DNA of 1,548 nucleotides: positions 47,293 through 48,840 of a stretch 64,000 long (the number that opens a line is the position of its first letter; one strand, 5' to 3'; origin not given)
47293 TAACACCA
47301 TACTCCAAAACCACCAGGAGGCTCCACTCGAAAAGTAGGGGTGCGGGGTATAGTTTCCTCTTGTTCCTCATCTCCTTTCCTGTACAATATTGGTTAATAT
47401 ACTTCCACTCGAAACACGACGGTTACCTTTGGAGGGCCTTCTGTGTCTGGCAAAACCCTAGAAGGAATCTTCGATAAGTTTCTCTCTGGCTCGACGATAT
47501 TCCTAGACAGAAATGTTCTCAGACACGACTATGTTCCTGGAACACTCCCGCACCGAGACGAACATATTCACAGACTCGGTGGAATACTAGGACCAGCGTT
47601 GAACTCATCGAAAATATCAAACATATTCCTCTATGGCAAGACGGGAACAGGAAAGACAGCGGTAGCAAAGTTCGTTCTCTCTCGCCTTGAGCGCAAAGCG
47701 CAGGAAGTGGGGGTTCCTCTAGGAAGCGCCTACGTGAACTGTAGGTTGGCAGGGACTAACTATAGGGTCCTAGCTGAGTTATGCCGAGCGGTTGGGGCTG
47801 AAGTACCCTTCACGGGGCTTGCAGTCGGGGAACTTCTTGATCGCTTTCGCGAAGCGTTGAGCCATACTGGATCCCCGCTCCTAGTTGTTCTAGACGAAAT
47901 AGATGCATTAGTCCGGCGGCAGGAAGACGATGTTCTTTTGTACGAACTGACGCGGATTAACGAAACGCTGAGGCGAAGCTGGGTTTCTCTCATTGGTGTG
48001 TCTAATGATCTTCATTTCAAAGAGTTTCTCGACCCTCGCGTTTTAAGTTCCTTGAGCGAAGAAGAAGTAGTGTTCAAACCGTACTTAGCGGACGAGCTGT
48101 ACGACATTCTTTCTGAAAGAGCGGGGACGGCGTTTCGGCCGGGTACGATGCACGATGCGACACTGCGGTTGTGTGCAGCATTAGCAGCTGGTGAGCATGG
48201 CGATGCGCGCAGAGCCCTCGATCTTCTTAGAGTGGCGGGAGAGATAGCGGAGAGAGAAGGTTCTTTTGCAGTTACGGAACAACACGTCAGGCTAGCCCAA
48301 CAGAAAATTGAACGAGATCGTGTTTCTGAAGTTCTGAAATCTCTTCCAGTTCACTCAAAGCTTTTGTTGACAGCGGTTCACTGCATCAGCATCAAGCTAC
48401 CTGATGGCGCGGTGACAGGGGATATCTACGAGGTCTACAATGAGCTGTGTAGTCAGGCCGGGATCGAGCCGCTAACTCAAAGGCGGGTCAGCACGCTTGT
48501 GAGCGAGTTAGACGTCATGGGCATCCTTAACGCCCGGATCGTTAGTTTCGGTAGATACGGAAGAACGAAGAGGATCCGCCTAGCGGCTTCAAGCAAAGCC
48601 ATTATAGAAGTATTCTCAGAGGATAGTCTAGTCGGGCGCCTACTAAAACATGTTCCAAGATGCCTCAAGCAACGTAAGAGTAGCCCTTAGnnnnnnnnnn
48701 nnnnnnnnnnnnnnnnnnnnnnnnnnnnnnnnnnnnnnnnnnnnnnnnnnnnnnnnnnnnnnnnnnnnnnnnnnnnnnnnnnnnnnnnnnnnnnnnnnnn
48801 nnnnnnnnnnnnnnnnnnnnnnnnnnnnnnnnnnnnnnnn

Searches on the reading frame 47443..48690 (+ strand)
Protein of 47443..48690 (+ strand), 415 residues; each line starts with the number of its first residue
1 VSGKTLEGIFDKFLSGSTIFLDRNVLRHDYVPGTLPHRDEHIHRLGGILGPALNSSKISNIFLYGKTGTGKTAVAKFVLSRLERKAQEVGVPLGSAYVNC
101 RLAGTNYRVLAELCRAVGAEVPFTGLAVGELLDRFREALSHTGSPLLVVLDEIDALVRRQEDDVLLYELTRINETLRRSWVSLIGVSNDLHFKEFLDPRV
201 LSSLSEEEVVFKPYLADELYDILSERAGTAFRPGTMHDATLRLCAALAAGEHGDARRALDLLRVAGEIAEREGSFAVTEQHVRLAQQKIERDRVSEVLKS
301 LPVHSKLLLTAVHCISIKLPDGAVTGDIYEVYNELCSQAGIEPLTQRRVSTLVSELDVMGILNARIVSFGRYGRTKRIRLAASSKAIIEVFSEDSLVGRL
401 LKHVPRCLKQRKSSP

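Call 6: search_protein_families(library=pfam, proteins=[window:47443-48690:+])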
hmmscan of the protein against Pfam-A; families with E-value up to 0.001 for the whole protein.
window:47443-48690:+ (415 aa): 8 families
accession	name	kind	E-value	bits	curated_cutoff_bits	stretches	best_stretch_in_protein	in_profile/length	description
PF22703.2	Cdc6_lid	-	3.1e-26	91.5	27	1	221-287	2-68/68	Cdc6 AAA+ ATPase-type lid domain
PF09079.17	Cdc6_C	-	6.6e-26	90.6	25.1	1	296-389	1-95/96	CDC6, C terminal winged helix domain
PF13401.12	AAA_22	-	2e-14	54.4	27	1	60-186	7-123/130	AAA domain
PF13191.12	AAA_16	-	1.3e-11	45.7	32.6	1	35-175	2-161/167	AAA ATPase domain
PF00004.35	AAA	-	8.1e-09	36.5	21.2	1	61-201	1-119/131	ATPase family associated with various cellular activities (AAA)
PF22606.2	Cdc6-ORC-like_ATPase_lid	-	6e-08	32.9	27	1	214-272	1-59/60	Cdc6/ORC-like, ATPase lid domain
PF01637.24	ATPase_2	-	6.9e-05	23.2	33.2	1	55-176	17-142/225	ATPase domain predominantly from Archaea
PF05621.17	TniB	-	9e-05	22.4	22.4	1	53-182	30-159/189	Bacterial TniB protein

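Call 10: find_homologous_proteins(query=window:47443-48690:+, max_evalue=1e-30)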
Query window:47443-48690:+ (415 aa): 8000 proteins with E <= 1e-30 among 8000 candidates; the best 120 are listed.
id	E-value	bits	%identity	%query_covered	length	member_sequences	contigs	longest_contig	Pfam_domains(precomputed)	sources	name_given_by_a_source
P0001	8.6e-258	873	95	100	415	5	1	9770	PF22703.3,PF22606.3,PF00004.36,PF13401.13,PF09079.18,PF13191.13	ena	-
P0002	4.5e-242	821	90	100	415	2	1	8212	PF22703.3,PF22606.3,PF00004.36,PF13401.13,PF09079.18,PF13191.13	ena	-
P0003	4.6e-238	808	89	100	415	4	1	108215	PF22703.3,PF22606.3,PF00004.36,PF13401.13,PF09079.18,PF13191.13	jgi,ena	-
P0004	3.3e-233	792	87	100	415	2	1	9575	PF22703.3,PF22606.3,PF00004.36,PF13401.13,PF09079.18,PF13191.13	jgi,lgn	-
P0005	8.7e-233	791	87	100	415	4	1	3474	PF22703.3,PF22606.3,PF00004.36,PF13401.13,PF09079.18,PF13191.13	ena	-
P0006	2.5e-202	690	88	87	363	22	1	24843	PF22703.3,PF22606.3,PF00004.36,PF13401.13,PF09079.18,PF13191.13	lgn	-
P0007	4.9e-195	666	72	99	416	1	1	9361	PF22703.3,PF22606.3,PF00004.36,PF13401.13,PF01637.25,PF09079.18,PF13191.13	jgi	jgi:cell division control protein 6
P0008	6.8e-194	662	73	100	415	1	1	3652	PF22703.3,PF22606.3,PF00004.36,PF13401.13,PF05621.18,PF09079.18,PF13191.13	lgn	-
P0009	3.9e-193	660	88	82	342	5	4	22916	PF22703.3,PF22606.3,PF13401.13,PF09079.18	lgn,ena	-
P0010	4.7e-191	653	71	98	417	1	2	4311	PF22703.3,PF22606.3,PF00004.36,PF13401.13,PF09079.18,PF13191.13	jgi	jgi:cell division control protein 6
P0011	1.0e-190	652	71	98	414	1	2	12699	PF22703.3,PF22606.3,PF13401.13,PF09079.18,PF13191.13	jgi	jgi:cell division control protein 6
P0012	2.8e-190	651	70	98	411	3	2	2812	PF22703.3,PF22606.3,PF00004.36,PF13401.13,PF01637.25,PF05621.18,PF09079.18,PF13191.13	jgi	jgi:cell division control protein 6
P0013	6.7e-190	649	71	98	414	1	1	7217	PF22703.3,PF22606.3,PF13401.13,PF09079.18,PF13191.13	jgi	jgi:cell division control protein 6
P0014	7.1e-190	649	70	99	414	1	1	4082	PF22703.3,PF22606.3,PF13401.13,PF09079.18,PF13191.13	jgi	jgi:cell division control protein 6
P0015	7.4e-190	649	71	98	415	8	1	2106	PF22703.3,PF22606.3,PF00004.36,PF13401.13,PF09079.18,PF13191.13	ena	-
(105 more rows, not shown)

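Call 12: find_encoding_contigs(protein=P0003, flank=6000, max_places=2)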
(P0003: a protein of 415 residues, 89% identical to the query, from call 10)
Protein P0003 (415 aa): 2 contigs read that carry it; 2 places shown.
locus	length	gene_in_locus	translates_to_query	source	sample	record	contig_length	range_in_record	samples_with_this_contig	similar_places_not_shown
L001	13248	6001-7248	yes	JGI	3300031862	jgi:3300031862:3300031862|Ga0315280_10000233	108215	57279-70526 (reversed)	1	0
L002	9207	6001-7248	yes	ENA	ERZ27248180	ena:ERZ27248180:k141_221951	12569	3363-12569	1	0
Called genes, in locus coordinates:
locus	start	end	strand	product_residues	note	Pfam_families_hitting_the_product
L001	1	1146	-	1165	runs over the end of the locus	PF03833:PolC_DP2_N, PF24844:PolC_DP2_central, PF24846:PolC_DP2_cat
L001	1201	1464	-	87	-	PF05129:Zn_ribbon_Elf1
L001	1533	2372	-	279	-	PF02540:NAD_synthase, PF06508:QueC (faint)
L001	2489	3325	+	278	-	PF00795:CN_hydrolase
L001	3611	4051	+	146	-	-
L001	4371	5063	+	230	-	PF01047:MarR (faint), PF01978:TrmB (weak)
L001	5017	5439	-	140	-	-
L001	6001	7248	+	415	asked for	PF13191:AAA_16, PF00004:AAA, PF13401:AAA_22, PF22606:Cdc6-ORC-like_ATPase_lid, PF22703:Cdc6_lid, PF09079:WHD_Cdc6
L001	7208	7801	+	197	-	PF01949:Endo_dU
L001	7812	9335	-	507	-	PF00149:Metallophos, PF04042:DNA_pol_E_B, PF12850:Metallophos_2 (weak)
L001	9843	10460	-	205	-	PF01613:Flavin_Reduct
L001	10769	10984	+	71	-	-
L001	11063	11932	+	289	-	PF01048:PNP_UDP_1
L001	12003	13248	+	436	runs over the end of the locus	PF02878:PGM_PMM_I, PF02879:PGM_PMM_II, PF02880:PGM_PMM_III, PF00408:PGM_PMM_IV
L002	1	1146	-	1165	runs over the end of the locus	PF03833:PolC_DP2_N, PF24844:PolC_DP2_central, PF24846:PolC_DP2_cat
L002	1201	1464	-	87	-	PF05129:Zn_ribbon_Elf1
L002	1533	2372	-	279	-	PF02540:NAD_synthase, PF06508:QueC (faint)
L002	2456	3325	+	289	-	PF00795:CN_hydrolase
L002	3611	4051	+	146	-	-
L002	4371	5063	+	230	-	PF01047:MarR (faint), PF01978:TrmB (weak)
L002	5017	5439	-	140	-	-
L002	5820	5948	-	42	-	-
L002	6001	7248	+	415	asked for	PF13191:AAA_16, PF00004:AAA, PF13401:AAA_22, PF22606:Cdc6-ORC-like_ATPase_lid, PF22703:Cdc6_lid, PF09079:WHD_Cdc6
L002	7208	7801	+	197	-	PF01949:Endo_dU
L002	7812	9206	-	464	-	?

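Call 13: find_encoding_contigs(protein=P0001, flank=6000, max_places=2)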
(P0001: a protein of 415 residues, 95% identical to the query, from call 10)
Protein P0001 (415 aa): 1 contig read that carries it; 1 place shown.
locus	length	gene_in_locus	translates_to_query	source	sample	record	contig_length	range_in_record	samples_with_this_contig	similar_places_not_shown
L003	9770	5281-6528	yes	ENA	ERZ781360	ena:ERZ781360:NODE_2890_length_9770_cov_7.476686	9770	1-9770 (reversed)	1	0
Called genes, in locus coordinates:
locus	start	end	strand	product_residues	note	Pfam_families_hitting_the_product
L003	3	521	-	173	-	?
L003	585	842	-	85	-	PF05129:Zn_ribbon_Elf1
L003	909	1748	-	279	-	PF02540:NAD_synthase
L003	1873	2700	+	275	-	PF00795:CN_hydrolase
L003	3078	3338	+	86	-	-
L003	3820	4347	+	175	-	PF01047:MarR (weak), PF01978:TrmB (weak)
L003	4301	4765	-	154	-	-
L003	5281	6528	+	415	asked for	PF13191:AAA_16, PF00004:AAA, PF13401:AAA_22, PF22606:Cdc6-ORC-like_ATPase_lid, PF22703:Cdc6_lid, PF09079:WHD_Cdc6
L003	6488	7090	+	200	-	PF01949:Endo_dU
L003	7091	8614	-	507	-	PF00149:Metallophos, PF04042:DNA_pol_E_B, PF12850:Metallophos_2 (weak)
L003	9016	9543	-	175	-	PF02635:DsrE, PF13686:DrsE_2 (faint)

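Call 14: find_encoding_contigs(protein=P0002, flank=6000, max_places=2)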
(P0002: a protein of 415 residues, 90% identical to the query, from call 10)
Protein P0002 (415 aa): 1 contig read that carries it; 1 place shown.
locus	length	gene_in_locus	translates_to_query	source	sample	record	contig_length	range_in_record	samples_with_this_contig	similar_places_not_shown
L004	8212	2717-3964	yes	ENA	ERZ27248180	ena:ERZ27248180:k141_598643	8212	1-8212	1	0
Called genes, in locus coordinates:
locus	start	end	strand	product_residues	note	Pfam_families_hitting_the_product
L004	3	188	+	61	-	?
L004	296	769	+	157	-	-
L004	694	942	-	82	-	-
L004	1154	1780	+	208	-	-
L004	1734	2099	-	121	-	-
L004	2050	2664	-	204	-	-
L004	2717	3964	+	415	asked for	PF13191:AAA_16, PF00004:AAA, PF13401:AAA_22, PF22606:Cdc6-ORC-like_ATPase_lid, PF22703:Cdc6_lid, PF09079:WHD_Cdc6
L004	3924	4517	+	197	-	PF01949:Endo_dU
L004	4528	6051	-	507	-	PF00149:Metallophos, PF04042:DNA_pol_E_B, PF12850:Metallophos_2 (weak)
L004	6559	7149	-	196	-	PF01613:Flavin_Reduct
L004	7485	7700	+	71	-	-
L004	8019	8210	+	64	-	?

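Call 15: find_encoding_contigs(protein=P0004, flank=6000, max_places=2)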
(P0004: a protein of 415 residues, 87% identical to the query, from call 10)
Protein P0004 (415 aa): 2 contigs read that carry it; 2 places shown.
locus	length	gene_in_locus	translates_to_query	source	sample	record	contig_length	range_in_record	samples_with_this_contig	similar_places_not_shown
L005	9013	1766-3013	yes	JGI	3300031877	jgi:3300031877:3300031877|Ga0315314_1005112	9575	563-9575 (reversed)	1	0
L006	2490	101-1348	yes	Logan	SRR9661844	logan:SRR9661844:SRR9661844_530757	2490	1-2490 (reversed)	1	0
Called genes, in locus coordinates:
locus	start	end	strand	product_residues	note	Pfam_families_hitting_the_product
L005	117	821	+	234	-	-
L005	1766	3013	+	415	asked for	PF13191:AAA_16, PF00004:AAA, PF13401:AAA_22, PF22606:Cdc6-ORC-like_ATPase_lid, PF22703:Cdc6_lid, PF09079:WHD_Cdc6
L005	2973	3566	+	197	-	PF01949:Endo_dU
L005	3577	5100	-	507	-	PF00149:Metallophos, PF04042:DNA_pol_E_B, PF12850:Metallophos_2 (weak)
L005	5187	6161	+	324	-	PF04014:MazE_antitoxin (faint), PF01895:PhoU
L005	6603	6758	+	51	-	-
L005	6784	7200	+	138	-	PF01850:PIN (faint)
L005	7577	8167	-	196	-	PF01613:Flavin_Reduct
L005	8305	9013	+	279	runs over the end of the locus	PF01048:PNP_UDP_1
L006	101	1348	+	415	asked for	PF13191:AAA_16, PF00004:AAA, PF13401:AAA_22, PF22606:Cdc6-ORC-like_ATPase_lid, PF22703:Cdc6_lid, PF09079:WHD_Cdc6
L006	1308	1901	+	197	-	PF01949:Endo_dU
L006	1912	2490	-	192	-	?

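Call 18: find_related_loci(query=A2, collection=genome_contigs, flank=4000)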
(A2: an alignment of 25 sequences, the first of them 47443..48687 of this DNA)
Query A2 (415 aa) in genome_contigs; peptide patterns used: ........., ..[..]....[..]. (x = any residue, [..] = any of these).
600 stretches matched a pattern (row limit reached: there are more); 586 encode a relative of the query (tblastn E <= 1e-3); the best 80 are kept; 80 distinct loci.
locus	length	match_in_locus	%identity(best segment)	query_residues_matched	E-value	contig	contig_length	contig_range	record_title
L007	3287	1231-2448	70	6-411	0e+0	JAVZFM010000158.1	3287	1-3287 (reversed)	MAG: Candidatus Bathyarchaeia archaeon isolate DRTY-6_201803_bins_58 DRTY-6_201803_bins_58_scaffold_158, whole genome sh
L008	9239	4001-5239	69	2-414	0e+0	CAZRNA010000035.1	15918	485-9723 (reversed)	MAG TPA_asm: uncultured Candidatus Bathyarchaeia archaeon isolate SRP098346_co1_365 genome assembly, contig: NODE_3918_l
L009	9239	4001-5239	68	2-414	0e+0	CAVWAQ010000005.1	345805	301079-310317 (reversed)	MAG: Candidatus Bathyarchaeota archaeon isolate MFD03726.bin.3.157 genome assembly, contig: contig_54598, whole genome s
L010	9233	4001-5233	67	2-412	0e+0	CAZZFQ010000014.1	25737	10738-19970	MAG TPA_asm: uncultured Candidatus Bathyarchaeia archaeon isolate binchicken_co10_187 genome assembly, contig: NODE_769_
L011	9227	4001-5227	70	5-413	0e+0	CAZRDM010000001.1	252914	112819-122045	MAG TPA_asm: uncultured Candidatus Bathyarchaeia archaeon isolate SRP231805_co3_316 genome assembly, contig: NODE_1_leng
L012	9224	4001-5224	64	4-411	2e-180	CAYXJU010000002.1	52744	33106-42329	MAG TPA_asm: uncultured Candidatus Bathyarchaeia archaeon isolate SRP098346_co1_293 genome assembly, contig: NODE_272_le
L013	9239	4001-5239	64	1-413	3e-178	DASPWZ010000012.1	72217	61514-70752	MAG TPA_asm: Candidatus Dormiibacterota bacterium isolate SMAG_U11554 k141_1380925, whole genome shotgun sequence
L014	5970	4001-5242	65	1-414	5e-175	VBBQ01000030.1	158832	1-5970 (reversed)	MAG: Candidatus Bathyarchaeota archaeon isolate BA_22 14_1009_05_40cm_scaffold_388, whole genome shotgun sequence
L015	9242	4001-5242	64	1-414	4e-173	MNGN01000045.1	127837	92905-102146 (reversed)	MAG: Crenarchaeota archaeon 13_1_40CM_3_52_17 13_1_40cm_3_scaffold_15, whole genome shotgun sequence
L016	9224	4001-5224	65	1-408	1e-171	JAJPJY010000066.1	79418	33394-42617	MAG: bacterium isolate Centralia_MAG_577 k107_6432022, whole genome shotgun sequence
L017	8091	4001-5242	64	1-414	9e-165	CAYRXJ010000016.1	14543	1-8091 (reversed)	MAG TPA_asm: uncultured Candidatus Bathyarchaeia archaeon isolate SRP273308_co1_258 genome assembly, contig: NODE_4916_l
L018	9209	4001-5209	62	5-408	5e-164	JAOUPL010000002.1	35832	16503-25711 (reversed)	MAG: Candidatus Bathyarchaeota archaeon isolate 8_1_Oct_SF_Bin52 8_1_Oct_SF_Bin52_scaffold_404_c1, whole genome shotgun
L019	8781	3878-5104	59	2-410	3e-163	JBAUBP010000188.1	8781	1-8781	MAG: Candidatus Bathyarchaeia archaeon isolate MFD12973_ilm_asm_bin19 k127_229722, whole genome shotgun sequence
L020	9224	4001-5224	61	6-413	1e-161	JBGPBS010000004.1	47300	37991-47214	MAG: Candidatus Bathyarchaeia archaeon isolate OBJ_0618_130150_10 k141_3308645_length_47300_cov_82.4091, whole genome sh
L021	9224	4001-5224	61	5-413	4e-161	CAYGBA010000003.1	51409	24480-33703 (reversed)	MAG TPA_asm: uncultured Candidatus Bathyarchaeia archaeon isolate ERP108616_co2_86 genome assembly, contig: NODE_677_len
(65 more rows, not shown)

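Call 35: search_solved_structures(query=window:47443-48687:+, max_evalue=0.00001, show_alignments=2)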
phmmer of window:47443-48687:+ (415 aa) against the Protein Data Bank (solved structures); distinct sequences matched with E-value up to 0.00001: 17.
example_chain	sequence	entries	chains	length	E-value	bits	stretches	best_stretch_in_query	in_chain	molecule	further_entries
2qby_A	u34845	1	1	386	2.9e-118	398.6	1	17-392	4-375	Cell division control protein 6 homolog 1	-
2v1u_A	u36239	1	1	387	1.2e-113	383.5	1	17-401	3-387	CELL DIVISION CONTROL PROTEIN 6 HOMOLOG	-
2qby_B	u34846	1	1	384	1.8e-57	198.4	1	53-393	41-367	Cell division control protein 6 homolog 3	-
1fnn_A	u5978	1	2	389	2e-25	93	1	19-381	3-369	CELL DIVISION CONTROL PROTEIN 6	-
1w5s_A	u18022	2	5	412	3e-24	89.1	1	19-386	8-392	ORIGIN RECOGNITION COMPLEX SUBUNIT 2 ORC2 | ORC2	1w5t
8rwv_F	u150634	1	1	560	2.3e-21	79.6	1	17-272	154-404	Cell division control protein 6 homolog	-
8s0e_G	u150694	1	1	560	2.4e-21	79.6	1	17-272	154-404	Cell division control protein 6 homolog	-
7jgr_G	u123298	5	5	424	2.6e-19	72.8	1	33-285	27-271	Cell division control protein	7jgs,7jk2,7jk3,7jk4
4xgc_A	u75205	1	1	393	7.4e-16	61.5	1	15-299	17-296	Origin recognition complex subunit 1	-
7jgr_A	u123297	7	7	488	1.4e-15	60.6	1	15-293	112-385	Origin recognition complex subunit 1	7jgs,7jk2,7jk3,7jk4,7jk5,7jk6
5v8f_9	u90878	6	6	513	6.9e-13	51.7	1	132-302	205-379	Cell division control protein 6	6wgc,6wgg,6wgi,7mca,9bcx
7tjh_I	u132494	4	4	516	7.1e-13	51.7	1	132-302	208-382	Cell division control protein 6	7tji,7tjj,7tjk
5uj7_A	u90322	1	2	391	3.5e-12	49.4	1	27-384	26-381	Origin recognition complex subunit 1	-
7jpo_A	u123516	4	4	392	3.5e-12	49.4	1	27-384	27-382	Origin recognition complex subunit 1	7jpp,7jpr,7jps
5ujm_A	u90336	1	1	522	9e-12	48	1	27-384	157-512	Origin recognition complex subunit 1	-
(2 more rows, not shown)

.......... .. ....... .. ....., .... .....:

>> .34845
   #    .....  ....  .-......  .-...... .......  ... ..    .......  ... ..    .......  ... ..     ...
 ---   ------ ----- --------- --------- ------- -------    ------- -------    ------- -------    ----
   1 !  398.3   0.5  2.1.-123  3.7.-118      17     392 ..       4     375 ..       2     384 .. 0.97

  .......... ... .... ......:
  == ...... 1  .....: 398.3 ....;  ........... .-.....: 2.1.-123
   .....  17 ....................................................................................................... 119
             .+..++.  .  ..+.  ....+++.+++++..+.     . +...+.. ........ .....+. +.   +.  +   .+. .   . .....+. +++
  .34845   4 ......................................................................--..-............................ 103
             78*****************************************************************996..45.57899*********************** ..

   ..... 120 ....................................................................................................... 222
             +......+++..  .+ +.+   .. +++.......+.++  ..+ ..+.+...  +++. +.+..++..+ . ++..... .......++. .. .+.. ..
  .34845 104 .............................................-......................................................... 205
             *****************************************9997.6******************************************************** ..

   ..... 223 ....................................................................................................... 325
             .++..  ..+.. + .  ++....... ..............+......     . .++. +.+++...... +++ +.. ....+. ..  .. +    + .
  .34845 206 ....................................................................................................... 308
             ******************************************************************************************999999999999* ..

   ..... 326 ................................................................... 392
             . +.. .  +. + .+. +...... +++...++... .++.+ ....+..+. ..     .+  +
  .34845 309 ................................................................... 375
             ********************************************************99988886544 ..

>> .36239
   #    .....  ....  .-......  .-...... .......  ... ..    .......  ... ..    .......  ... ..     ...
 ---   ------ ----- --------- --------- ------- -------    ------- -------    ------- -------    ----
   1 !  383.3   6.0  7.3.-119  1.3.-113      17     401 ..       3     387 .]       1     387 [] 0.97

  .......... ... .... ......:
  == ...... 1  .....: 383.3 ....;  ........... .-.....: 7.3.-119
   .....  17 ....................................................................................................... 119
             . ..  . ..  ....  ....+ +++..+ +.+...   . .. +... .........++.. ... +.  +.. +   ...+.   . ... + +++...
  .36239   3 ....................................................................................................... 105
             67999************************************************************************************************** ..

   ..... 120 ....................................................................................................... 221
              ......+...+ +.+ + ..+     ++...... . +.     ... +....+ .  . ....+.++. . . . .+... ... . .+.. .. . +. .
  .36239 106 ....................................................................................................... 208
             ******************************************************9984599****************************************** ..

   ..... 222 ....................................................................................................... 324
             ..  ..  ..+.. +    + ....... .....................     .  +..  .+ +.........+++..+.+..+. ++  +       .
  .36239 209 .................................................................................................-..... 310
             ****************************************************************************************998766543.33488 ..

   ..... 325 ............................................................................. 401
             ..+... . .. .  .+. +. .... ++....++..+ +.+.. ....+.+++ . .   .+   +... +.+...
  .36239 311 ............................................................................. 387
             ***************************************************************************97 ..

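Call 49: search_protein_families(library=ncbifam, proteins=[window:47443-48690:+], max_evalue=0.01)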
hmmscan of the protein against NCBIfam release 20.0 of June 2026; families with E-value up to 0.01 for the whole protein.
window:47443-48690:+ (415 aa): 11 families
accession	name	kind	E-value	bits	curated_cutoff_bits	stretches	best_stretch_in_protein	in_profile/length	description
NF001625.0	PRK00411.1-3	equivalog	1.4e-145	485.2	501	1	4-403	5-405/415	ORC1-type DNA replication protein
TIGR02928.1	TIGR02928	subfamily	6.7e-123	410.2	181.3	1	19-380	1-366/366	orc1/cdc6 family replication initiation protein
NF001623.0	PRK00411.1-1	equivalog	7.8e-66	222.5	311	1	7-397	5-404/411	ORC1-type DNA replication protein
NF001624.0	PRK00411.1-2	subfamily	7.2e-61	206.1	354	1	16-389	10-370/374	ORC1-type DNA replication protein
NF001626.0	PRK00411.1-5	equivalog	5.3e-48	163.7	417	1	16-389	13-372/374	ORC1-type DNA replication protein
NF047389.1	ATPase_Sll1717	subfamily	6e-05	22.3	75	0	193-307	266-367/454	P-loop ATPase, Sll1717 family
NF042959.1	IteA_antiphage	equivalog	0.00017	20.9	510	0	57-84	124-151/367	anti-phage ATPase IteA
TIGR03689.1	pup_AAA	equivalog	0.0019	17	504.75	1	61-159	219-304/512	proteasome ATPase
NF006799.0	PRK09302.1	equivalog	0.0044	15.6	408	0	130-184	117-171/515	circadian clock protein KaiC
TIGR02397.1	dnaX_nterm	equivalog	0.0048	16.2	250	0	49-94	26-72/355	DNA polymerase III subunit gamma/tau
NF038214.1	IS21_help_AAA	equivalog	0.0073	16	200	0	59-75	91-107/232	IS21-like element helper ATPase IstB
